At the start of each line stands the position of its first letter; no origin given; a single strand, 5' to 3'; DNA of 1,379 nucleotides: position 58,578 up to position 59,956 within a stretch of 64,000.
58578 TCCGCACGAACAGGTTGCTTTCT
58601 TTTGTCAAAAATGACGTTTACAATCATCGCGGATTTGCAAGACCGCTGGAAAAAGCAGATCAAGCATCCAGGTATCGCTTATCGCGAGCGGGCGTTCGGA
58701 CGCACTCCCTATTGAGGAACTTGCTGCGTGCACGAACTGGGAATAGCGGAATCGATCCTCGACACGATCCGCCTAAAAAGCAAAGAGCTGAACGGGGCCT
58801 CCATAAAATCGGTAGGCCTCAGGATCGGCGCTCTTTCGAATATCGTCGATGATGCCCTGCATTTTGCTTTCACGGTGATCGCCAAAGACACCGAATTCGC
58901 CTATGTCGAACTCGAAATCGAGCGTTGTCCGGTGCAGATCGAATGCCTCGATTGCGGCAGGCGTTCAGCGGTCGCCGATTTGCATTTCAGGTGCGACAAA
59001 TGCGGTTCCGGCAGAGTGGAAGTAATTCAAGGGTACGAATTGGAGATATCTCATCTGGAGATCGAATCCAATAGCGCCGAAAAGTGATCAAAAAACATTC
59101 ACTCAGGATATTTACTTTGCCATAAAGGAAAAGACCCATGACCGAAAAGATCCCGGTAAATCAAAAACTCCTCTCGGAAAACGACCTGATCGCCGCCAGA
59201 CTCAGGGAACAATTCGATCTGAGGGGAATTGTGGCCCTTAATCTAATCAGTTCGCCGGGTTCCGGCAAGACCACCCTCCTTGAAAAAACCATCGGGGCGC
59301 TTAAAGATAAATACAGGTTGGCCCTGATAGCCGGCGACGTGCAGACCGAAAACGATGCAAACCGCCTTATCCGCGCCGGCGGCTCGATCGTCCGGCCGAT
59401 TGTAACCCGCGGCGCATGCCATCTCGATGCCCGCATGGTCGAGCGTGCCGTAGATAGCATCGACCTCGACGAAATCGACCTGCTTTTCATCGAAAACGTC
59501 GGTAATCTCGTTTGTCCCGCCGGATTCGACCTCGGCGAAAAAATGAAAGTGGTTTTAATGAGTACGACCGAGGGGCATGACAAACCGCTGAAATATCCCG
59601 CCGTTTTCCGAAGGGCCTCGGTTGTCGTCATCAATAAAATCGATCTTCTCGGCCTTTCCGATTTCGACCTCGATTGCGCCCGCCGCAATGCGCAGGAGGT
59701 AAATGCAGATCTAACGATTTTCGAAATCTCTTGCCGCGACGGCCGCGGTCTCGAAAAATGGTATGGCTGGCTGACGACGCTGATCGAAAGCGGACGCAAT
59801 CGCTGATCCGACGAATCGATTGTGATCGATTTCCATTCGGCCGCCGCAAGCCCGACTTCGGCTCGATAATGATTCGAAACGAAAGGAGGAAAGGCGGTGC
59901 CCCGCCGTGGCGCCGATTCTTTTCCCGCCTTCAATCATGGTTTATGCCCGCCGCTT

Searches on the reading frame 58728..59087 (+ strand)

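Call 90: search_protein_families(library=ncbifam, proteins=[window:58728-59087:+], max_evalue=0.00001)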
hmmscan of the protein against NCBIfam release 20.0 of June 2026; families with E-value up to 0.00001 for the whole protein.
window:58728-59087:+ (119 aa): 6 families
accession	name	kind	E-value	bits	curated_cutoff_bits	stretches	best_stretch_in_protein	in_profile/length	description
TIGR00100.1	hypA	equivalog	2.4e-24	85.6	88.1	1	1-114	1-115/116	hydrogenase maturation nickel metallochaperone HypA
NF001976.0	PRK00762.1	equivalog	2.9e-19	69.1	146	1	1-116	1-122/124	hydrogenase maturation nickel metallochaperone HypA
NF009046.0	PRK12380.1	subfamily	4.9e-16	59.1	113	1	1-113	1-113/113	hydrogenase/urease nickel incorporation protein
NF001839.0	PRK00564.1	equivalog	3.4e-13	49.8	112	1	1-113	1-115/117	hydrogenase/urease nickel incorporation protein HypA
NF003008.0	PRK03824.1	equivalog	4.1e-13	49.4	125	1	1-79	1-79/135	hydrogenase nickel incorporation protein HypA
NF002979.0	PRK03681.1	subfamily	4.7e-11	42.9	121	1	1-114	1-115/116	hydrogenase/urease nickel incorporation protein HypA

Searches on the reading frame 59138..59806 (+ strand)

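Call 90: search_protein_families(library=ncbifam, proteins=[window:59138-59806:+], max_evalue=0.00001)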
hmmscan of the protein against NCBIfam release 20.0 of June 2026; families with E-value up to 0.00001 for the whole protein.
window:59138-59806:+ (222 aa): 3 families
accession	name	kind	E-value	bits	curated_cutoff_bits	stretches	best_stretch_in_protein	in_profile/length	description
TIGR00073.1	hypB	equivalog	4.8e-80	268.1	121.2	1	4-214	3-212/217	hydrogenase nickel incorporation protein HypB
NF007775.0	PRK10463.1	equivalog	1.6e-73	247.6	385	1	6-214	79-286/290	hydrogenase nickel incorporation protein HypB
TIGR00101.1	ureG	equivalog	5e-15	55.8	204.2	1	37-212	7-191/199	urease accessory protein UreG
